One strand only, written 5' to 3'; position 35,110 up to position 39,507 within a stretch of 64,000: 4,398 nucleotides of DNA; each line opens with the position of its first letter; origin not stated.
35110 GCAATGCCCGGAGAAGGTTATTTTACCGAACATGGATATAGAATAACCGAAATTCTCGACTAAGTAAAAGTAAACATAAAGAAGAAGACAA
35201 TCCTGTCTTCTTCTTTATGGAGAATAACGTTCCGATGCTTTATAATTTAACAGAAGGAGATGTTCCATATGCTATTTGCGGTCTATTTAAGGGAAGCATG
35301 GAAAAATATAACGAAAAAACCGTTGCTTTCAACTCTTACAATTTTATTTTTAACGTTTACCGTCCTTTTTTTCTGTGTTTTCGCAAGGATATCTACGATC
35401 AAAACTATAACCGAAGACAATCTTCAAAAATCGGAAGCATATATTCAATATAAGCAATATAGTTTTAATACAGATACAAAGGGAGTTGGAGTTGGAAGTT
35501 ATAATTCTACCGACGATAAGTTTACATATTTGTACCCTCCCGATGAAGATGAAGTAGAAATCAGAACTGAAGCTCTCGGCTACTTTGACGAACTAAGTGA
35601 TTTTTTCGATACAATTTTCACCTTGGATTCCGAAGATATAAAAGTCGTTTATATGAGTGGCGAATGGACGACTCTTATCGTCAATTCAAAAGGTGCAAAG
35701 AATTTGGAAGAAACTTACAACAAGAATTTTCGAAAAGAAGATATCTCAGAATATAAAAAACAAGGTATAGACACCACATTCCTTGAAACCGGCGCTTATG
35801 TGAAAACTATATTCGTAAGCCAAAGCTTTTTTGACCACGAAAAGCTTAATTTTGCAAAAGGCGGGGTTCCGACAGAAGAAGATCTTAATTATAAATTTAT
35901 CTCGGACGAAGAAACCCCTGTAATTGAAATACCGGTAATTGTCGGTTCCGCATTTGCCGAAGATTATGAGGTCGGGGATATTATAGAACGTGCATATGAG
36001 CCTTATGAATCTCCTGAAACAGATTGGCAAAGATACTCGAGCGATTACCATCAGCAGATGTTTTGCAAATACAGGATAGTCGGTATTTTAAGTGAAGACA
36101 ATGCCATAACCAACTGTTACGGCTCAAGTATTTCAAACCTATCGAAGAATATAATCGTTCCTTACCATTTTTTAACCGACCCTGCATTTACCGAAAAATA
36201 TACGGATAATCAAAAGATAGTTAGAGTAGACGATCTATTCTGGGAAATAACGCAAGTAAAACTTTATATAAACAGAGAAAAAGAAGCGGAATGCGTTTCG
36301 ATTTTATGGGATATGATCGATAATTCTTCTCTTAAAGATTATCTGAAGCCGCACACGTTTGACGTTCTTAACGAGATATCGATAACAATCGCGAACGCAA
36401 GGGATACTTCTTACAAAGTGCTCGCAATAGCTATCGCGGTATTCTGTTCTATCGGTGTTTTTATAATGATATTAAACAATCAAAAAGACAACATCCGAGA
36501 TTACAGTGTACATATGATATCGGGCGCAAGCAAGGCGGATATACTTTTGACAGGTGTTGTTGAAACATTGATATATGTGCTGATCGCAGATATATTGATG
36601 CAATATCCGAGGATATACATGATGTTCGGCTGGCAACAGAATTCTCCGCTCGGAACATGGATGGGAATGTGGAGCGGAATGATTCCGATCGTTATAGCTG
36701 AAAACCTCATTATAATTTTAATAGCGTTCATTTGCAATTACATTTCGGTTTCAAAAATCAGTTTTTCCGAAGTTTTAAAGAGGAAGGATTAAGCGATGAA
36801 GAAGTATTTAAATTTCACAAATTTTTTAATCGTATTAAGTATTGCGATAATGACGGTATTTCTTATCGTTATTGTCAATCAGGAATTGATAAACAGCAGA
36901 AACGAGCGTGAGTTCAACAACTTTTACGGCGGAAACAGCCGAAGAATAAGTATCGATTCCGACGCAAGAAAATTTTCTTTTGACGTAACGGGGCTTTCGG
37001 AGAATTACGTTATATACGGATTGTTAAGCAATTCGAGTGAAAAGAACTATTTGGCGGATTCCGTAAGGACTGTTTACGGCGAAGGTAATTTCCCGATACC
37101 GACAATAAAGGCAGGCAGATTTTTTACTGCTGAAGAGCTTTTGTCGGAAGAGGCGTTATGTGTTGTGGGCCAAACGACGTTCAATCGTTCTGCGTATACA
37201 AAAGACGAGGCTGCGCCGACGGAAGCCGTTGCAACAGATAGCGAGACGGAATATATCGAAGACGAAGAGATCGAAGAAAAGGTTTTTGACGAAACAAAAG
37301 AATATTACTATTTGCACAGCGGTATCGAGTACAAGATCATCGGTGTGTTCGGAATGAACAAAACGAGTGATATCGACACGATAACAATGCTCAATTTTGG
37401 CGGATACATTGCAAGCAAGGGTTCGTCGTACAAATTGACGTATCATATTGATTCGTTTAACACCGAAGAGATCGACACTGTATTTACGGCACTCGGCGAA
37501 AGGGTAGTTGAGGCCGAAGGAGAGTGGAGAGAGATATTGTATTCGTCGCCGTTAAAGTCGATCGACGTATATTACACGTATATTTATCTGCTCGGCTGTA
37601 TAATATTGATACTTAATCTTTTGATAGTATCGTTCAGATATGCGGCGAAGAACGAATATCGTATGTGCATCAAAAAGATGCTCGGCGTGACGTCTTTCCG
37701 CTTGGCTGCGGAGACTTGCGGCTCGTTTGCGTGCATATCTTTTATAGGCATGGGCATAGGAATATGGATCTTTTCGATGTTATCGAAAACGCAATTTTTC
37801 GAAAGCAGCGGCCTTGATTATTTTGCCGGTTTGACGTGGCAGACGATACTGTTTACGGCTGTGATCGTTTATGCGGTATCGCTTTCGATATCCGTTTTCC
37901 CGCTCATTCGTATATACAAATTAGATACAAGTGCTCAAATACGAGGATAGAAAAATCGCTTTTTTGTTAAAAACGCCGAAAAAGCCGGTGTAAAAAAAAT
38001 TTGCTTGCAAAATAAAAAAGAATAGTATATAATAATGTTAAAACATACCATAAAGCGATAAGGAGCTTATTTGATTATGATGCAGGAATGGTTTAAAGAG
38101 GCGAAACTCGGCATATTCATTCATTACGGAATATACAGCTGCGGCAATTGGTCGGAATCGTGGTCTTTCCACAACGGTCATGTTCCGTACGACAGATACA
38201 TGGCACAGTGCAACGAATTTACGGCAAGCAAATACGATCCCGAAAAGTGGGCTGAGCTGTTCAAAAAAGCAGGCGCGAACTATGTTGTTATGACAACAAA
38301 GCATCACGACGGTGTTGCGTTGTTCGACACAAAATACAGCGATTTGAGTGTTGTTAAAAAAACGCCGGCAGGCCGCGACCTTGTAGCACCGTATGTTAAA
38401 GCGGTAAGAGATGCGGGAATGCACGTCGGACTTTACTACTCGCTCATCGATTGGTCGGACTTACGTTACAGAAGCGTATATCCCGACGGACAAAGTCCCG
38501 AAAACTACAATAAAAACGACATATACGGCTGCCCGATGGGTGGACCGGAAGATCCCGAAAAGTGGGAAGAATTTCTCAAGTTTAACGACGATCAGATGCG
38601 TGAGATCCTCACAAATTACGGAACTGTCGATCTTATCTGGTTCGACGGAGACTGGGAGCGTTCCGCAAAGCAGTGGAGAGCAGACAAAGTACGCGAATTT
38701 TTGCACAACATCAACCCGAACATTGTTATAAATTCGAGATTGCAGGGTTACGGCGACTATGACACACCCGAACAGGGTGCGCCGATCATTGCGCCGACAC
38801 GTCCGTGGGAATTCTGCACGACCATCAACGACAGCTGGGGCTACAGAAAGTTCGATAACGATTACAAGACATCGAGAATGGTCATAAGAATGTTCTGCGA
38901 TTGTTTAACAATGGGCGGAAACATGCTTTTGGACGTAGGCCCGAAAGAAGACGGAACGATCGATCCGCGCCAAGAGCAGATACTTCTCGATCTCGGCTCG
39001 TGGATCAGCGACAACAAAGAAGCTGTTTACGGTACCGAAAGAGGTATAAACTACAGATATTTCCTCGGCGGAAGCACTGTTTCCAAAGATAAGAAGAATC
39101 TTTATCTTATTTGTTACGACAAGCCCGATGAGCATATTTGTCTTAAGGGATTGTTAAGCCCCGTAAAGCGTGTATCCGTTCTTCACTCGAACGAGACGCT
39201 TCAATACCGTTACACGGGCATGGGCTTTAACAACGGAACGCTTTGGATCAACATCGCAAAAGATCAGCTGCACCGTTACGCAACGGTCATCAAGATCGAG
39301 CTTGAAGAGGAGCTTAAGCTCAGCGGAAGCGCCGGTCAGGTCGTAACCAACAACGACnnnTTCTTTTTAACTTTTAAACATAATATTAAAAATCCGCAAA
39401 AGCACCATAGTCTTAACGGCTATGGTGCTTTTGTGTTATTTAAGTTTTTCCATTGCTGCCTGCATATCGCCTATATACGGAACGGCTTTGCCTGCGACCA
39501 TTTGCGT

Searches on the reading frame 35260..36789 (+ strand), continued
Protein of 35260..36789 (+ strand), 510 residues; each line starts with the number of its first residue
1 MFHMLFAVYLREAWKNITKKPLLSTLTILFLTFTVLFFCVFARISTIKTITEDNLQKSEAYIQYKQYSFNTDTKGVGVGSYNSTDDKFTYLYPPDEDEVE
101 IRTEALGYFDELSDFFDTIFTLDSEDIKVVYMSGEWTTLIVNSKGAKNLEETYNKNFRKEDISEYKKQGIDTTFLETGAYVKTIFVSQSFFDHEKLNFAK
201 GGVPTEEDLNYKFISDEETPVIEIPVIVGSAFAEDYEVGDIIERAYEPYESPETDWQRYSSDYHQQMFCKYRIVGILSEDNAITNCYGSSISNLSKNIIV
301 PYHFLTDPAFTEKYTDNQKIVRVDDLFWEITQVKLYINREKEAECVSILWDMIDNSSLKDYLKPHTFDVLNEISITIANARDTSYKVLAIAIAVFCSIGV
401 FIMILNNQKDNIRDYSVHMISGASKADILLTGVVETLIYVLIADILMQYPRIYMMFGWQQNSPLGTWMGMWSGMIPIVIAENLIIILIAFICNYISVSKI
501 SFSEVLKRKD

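Call 92: get_annotated_region(hit=H11, flank=4500)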
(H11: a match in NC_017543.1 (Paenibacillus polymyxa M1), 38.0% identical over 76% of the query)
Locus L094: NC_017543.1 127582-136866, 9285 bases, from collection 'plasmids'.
description: Paenibacillus polymyxa M1 plasmid pPPM1a, complete sequence
organism: Paenibacillus polymyxa M1 (NCBI taxid 1052684)
taxonomy: Bacteria; Bacillota; Bacilli; Bacillales; Paenibacillaceae; Paenibacillus; Paenibacillus polymyxa; Paenibacillus polymyxa M1
host: -; source: -; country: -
typing (MOB-suite, as given by PLSDB): non-mobilizable; mating-pair formation MPF_F
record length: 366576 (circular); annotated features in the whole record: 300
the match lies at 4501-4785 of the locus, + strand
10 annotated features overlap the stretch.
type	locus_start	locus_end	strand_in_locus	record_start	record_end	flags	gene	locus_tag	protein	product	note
CDS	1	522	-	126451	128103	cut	-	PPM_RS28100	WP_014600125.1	LPD1 domain-containing protein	-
CDS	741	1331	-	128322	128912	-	-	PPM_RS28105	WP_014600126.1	hypothetical protein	-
CDS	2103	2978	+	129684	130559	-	-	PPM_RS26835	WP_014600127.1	GyrI-like domain-containing protein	-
CDS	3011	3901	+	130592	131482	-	-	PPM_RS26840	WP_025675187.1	alpha/beta fold hydrolase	-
CDS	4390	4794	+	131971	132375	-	-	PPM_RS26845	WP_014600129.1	hypothetical protein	-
CDS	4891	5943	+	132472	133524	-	-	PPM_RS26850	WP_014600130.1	ABC transporter permease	-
CDS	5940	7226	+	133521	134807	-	-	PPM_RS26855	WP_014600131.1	ABC transporter permease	-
CDS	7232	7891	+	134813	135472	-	-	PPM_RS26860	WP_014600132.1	ABC transporter ATP-binding protein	-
CDS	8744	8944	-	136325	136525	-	-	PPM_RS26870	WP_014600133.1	hypothetical protein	-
CDS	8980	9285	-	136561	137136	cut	-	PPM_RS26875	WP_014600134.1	sigma-70 family RNA polymerase sigma factor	GO:0006352 - DNA-templated transcription initiation [Evidence IEA]; GO:0006355 - regulation of DNA-templated ...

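Call 93: get_annotated_region(hit=H13, flank=4500)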
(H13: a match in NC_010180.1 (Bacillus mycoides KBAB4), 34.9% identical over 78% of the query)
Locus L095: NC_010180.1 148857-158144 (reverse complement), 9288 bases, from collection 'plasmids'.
description: Bacillus mycoides KBAB4 plasmid pBWB401, complete sequence
organism: Bacillus mycoides KBAB4 (NCBI taxid 315730)
taxonomy: Bacteria; Bacillota; Bacilli; Bacillales; Bacillaceae; Bacillus; Bacillus mycoides; Bacillus mycoides KBAB4
host: -; source: -; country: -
typing (MOB-suite, as given by PLSDB): non-mobilizable; replicon rep_cluster_125
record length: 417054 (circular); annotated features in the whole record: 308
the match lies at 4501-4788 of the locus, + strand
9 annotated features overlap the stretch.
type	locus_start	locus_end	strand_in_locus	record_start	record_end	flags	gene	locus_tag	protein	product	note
CDS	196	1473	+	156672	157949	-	-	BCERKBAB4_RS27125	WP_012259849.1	NosD domain-containing protein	-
CDS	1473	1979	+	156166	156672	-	-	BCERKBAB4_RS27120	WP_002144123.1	nitrous oxide reductase accessory protein NosL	-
CDS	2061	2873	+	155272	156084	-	-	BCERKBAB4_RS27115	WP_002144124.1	ABC transporter permease subunit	GO:0055085 - transmembrane transport [Evidence IEA]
CDS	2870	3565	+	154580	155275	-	-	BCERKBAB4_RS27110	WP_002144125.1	ABC transporter ATP-binding protein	-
CDS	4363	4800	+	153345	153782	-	-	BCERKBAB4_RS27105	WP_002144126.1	hypothetical protein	-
CDS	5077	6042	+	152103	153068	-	-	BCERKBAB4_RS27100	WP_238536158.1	ABC transporter permease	-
CDS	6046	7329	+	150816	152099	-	-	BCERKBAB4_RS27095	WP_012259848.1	permease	-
CDS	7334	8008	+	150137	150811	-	-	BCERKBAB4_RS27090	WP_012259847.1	ABC transporter ATP-binding protein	-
CDS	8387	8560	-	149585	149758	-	-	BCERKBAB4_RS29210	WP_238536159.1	transposase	-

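Call 94: get_annotated_region(hit=H32, flank=4500)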
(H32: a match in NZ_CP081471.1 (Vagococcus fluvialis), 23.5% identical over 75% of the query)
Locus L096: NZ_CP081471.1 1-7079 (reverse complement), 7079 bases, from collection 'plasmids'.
description: Vagococcus fluvialis strain 25B2 plasmid p25B2_p1, complete sequence
organism: Vagococcus fluvialis (NCBI taxid 2738)
taxonomy: Bacteria; Bacillota; Bacilli; Lactobacillales; Enterococcaceae; Vagococcus; Vagococcus fluvialis
host: -; source: Hymeniacidon perlevis,isolate,marine sponge; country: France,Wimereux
typing (MOB-suite, as given by PLSDB): non-mobilizable
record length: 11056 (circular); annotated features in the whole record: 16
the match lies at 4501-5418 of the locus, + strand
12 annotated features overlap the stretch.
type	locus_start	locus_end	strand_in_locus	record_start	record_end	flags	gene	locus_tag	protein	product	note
CDS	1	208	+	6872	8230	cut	-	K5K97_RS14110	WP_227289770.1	relaxase/mobilization nuclease domain-containing protein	-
CDS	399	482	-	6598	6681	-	-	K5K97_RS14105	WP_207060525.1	type I toxin-antitoxin system Fst family toxin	-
CDS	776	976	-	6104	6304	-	-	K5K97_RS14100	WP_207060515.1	hypothetical protein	-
CDS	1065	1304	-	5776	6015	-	-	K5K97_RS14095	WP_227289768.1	hypothetical protein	-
CDS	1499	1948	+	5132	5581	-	-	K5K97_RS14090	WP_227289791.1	DUF5626 family protein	-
CDS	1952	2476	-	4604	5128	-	-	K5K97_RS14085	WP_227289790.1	helix-turn-helix domain-containing protein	-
CDS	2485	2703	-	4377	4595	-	-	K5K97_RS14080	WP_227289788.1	helix-turn-helix transcriptional regulator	-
CDS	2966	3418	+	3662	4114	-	-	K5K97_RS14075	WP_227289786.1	hypothetical protein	-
CDS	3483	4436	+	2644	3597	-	-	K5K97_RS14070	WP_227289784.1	ABC transporter permease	-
CDS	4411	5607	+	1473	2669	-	-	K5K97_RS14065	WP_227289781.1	hypothetical protein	-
CDS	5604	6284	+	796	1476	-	-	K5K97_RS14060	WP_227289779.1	ABC transporter ATP-binding protein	-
CDS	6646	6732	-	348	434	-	-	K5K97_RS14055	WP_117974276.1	type I toxin-antitoxin system Fst family toxin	-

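Call 95: get_annotated_region(hit=H36, flank=4500)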
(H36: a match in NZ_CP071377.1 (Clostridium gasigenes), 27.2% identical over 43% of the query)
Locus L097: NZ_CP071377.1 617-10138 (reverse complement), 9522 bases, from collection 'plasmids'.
description: Clostridium gasigenes strain CGAS001 plasmid pCGAS001_A, complete sequence
organism: Clostridium gasigenes (NCBI taxid 94869)
taxonomy: Bacteria; Bacillota; Clostridia; Eubacteriales; Clostridiaceae; Clostridium; Clostridium gasigenes
host: -; source: single colony,lamb meat; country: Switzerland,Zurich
typing (MOB-suite, as given by PLSDB): non-mobilizable
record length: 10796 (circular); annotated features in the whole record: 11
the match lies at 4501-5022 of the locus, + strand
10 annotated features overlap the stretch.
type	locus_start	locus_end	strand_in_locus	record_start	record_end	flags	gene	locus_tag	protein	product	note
CDS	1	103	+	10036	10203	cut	-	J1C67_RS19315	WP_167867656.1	hypothetical protein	-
CDS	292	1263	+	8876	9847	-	-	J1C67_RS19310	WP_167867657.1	hypothetical protein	-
CDS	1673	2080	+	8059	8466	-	-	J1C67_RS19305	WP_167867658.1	hypothetical protein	-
CDS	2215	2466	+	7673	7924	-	-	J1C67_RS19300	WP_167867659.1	plasmid stabilization protein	-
CDS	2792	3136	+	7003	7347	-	-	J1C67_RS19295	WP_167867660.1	hypothetical protein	-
CDS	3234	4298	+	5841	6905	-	-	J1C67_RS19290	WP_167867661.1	ABC transporter permease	-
CDS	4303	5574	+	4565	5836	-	-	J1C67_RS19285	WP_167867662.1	ABC transporter permease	-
CDS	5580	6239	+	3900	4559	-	-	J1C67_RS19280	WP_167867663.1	ABC transporter ATP-binding protein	-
CDS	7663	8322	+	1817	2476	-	-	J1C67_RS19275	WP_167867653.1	hypothetical protein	-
CDS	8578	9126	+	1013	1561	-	-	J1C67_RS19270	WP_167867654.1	hypothetical protein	-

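Call 100: search_solved_structures(query=A7, max_evalue=10, show_alignments=2)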
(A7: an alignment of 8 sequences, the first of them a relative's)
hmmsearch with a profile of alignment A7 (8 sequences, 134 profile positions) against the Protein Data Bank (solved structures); distinct sequences matched with E-value up to 10: 0.

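Call 122: get_annotated_region(hit=H30, flank=3500)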
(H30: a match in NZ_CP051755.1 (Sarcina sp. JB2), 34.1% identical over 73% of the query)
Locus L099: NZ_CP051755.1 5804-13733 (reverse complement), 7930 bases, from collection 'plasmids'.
description: Sarcina sp. JB2 plasmid p1, complete sequence
organism: Sarcina sp. JB2 (NCBI taxid 2726954)
taxonomy: Bacteria; Bacillota; Clostridia; Eubacteriales; Clostridiaceae; Sarcina; Sarcina sp. JB2
host: -; source: Pan troglodytes verus (Western chimpanzee),Cultured Isolate,brain,brain; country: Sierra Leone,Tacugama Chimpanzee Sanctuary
typing (MOB-suite, as given by PLSDB): non-mobilizable
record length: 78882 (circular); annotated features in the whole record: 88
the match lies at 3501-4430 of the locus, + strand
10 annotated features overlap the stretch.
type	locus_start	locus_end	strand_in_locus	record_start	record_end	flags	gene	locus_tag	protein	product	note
CDS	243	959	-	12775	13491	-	-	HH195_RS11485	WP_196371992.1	hypothetical protein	-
CDS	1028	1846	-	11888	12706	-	-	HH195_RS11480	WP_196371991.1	replication initiation protein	GO:0006270 - DNA replication initiation [Evidence IEA]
CDS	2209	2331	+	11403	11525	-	-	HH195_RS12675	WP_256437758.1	hypothetical protein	-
CDS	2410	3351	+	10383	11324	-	-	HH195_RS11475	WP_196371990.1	hypothetical protein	-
CDS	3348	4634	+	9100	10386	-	-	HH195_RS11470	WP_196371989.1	hypothetical protein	-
CDS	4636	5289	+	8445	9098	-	-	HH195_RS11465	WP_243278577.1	ABC transporter ATP-binding protein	-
CDS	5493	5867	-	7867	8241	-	-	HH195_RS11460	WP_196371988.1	hypothetical protein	-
CDS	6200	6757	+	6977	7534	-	-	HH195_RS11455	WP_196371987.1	hypothetical protein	-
CDS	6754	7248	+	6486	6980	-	-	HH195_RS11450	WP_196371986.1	hypothetical protein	-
CDS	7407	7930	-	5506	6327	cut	-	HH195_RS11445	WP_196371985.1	hypothetical protein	-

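Call 123: get_annotated_region(hit=H37, flank=3500)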
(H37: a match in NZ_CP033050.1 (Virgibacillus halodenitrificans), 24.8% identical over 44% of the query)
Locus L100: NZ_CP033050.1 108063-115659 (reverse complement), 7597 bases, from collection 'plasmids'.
description: Virgibacillus halodenitrificans strain Bac324 plasmid unnamed, complete sequence
organism: Virgibacillus halodenitrificans (NCBI taxid 1482)
taxonomy: Bacteria; Bacillota; Bacilli; Bacillales; Bacillaceae; Virgibacillus; Virgibacillus halodenitrificans
host: -; source: cell culture,Red Sea lagoons-Mangrove Mud; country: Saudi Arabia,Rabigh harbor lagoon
typing (MOB-suite, as given by PLSDB): non-mobilizable
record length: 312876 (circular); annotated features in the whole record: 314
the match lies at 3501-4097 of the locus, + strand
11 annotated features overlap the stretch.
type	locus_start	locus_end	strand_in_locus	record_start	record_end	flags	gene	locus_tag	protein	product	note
CDS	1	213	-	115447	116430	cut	-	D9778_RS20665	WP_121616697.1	LCP family protein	-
CDS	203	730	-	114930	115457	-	-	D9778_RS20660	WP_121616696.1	sigma-70 family RNA polymerase sigma factor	GO:0006352 - DNA-templated transcription initiation [Evidence IEA]; GO:0006355 - regulation of DNA-templated ...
CDS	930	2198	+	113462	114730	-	-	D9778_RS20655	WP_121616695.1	hypothetical protein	-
CDS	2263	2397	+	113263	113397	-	-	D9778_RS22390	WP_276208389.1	hypothetical protein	-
CDS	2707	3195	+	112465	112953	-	-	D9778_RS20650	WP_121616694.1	hypothetical protein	-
CDS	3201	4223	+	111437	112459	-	-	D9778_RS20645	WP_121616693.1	hypothetical protein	-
CDS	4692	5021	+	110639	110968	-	-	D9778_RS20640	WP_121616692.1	hypothetical protein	-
CDS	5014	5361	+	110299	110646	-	-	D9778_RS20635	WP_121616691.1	GNAT family N-acetyltransferase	-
CDS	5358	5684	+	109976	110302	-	-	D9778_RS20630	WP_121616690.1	hypothetical protein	-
CDS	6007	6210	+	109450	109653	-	-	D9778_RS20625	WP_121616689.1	hypothetical protein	-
CDS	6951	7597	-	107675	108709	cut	-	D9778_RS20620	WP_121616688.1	hypothetical protein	-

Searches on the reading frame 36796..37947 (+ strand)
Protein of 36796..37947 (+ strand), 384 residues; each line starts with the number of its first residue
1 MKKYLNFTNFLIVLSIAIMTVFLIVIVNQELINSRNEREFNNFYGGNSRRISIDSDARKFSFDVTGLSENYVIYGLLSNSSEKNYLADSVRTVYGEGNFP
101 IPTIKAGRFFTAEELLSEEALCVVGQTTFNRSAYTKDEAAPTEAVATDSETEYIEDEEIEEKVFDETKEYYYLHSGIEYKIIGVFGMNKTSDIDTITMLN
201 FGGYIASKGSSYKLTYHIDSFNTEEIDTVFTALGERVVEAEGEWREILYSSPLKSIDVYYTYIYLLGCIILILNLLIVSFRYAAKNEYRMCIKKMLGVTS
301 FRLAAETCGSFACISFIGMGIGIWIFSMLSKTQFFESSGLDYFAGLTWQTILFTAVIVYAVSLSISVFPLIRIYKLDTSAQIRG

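Call 5: search_protein_families(library=pfam, proteins=[window:36796-37947:+], max_evalue=1)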
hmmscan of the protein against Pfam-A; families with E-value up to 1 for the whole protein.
window:36796-37947:+ (384 aa): 2 families
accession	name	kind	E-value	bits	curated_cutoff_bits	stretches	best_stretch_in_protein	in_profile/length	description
PF02687.27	FtsX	-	2.5e-05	24.8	25.5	1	264-376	4-118/120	FtsX-like permease C-terminal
PF12704.14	MacB_PCD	-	0.0022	18.8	27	1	13-131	7-132/207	MacB-like periplasmic core domain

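Call 6: search_protein_families(library=ncbifam, proteins=[window:36796-37947:+], max_evalue=1)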
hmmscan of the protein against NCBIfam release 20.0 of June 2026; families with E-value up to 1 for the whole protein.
window:36796-37947:+ (384 aa): 1 family
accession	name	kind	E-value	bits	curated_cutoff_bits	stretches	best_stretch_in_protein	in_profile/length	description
NF046015.1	HisKinAgrCStaph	equivalog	0.015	14.5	500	1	8-64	174-230/414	quorum-sensing sensor histidine kinase AgrC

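Call 24: search_protein_families(library=padloc, proteins=[window:36796-37947:+], max_evalue=1)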
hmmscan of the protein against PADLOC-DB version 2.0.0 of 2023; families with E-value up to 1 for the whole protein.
window:36796-37947:+ (384 aa): 0 families

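Call 32: find_homologous_proteins(query=window:36796-37947:+, max_evalue=0.001)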
Query window:36796-37947:+ (384 aa): 2 proteins with E <= 0.001 among 3829 candidates.
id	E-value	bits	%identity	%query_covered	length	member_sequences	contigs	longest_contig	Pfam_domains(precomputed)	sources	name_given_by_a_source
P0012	8.4e-248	839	100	100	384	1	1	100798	PF02687.28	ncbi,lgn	-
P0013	1.4e-164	565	70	100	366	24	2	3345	PF02687.28,PF12704.15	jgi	-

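Call 51: search_solved_structures(query=window:36796-37947:+, max_evalue=1)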
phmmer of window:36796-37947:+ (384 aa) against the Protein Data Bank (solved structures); distinct sequences matched with E-value up to 1: 0.

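Call 54: find_related_loci(query=A6, collection=metagenome_contigs, flank=10000)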
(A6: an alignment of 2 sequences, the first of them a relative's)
Query A6 (384 aa) in metagenome_contigs; peptide patterns used: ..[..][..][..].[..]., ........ (x = any residue, [..] = any of these).
600 stretches matched a pattern, but none encodes a relative of the query by tblastn (E <= 1e-3).

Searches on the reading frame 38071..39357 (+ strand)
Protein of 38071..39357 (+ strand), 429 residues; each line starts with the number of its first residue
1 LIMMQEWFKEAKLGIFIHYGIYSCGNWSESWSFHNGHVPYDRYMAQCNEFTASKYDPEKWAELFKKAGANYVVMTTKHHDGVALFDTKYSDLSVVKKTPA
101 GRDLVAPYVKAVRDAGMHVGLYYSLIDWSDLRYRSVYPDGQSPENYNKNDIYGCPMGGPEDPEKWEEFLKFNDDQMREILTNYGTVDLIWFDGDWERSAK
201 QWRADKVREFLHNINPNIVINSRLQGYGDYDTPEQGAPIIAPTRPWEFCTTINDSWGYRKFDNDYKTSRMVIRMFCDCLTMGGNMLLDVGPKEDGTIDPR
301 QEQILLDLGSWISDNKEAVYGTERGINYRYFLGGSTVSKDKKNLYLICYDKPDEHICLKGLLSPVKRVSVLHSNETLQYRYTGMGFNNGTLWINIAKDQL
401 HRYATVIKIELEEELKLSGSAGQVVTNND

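Call 23: search_protein_families(library=pfam, proteins=[window:38071-39357:+], max_evalue=0.01)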
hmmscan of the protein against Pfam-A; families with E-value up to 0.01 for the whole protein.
window:38071-39357:+ (429 aa): 2 families
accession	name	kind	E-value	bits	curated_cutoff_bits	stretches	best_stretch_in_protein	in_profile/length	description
PF01120.23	Alpha_L_fucos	-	3.1e-90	303.5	25.2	1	4-317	26-345/345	Alpha-L-fucosidase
PF14871.12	GHL6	-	1.2e-05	26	35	1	56-129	1-69/132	Hypothetical glycosyl hydrolase 6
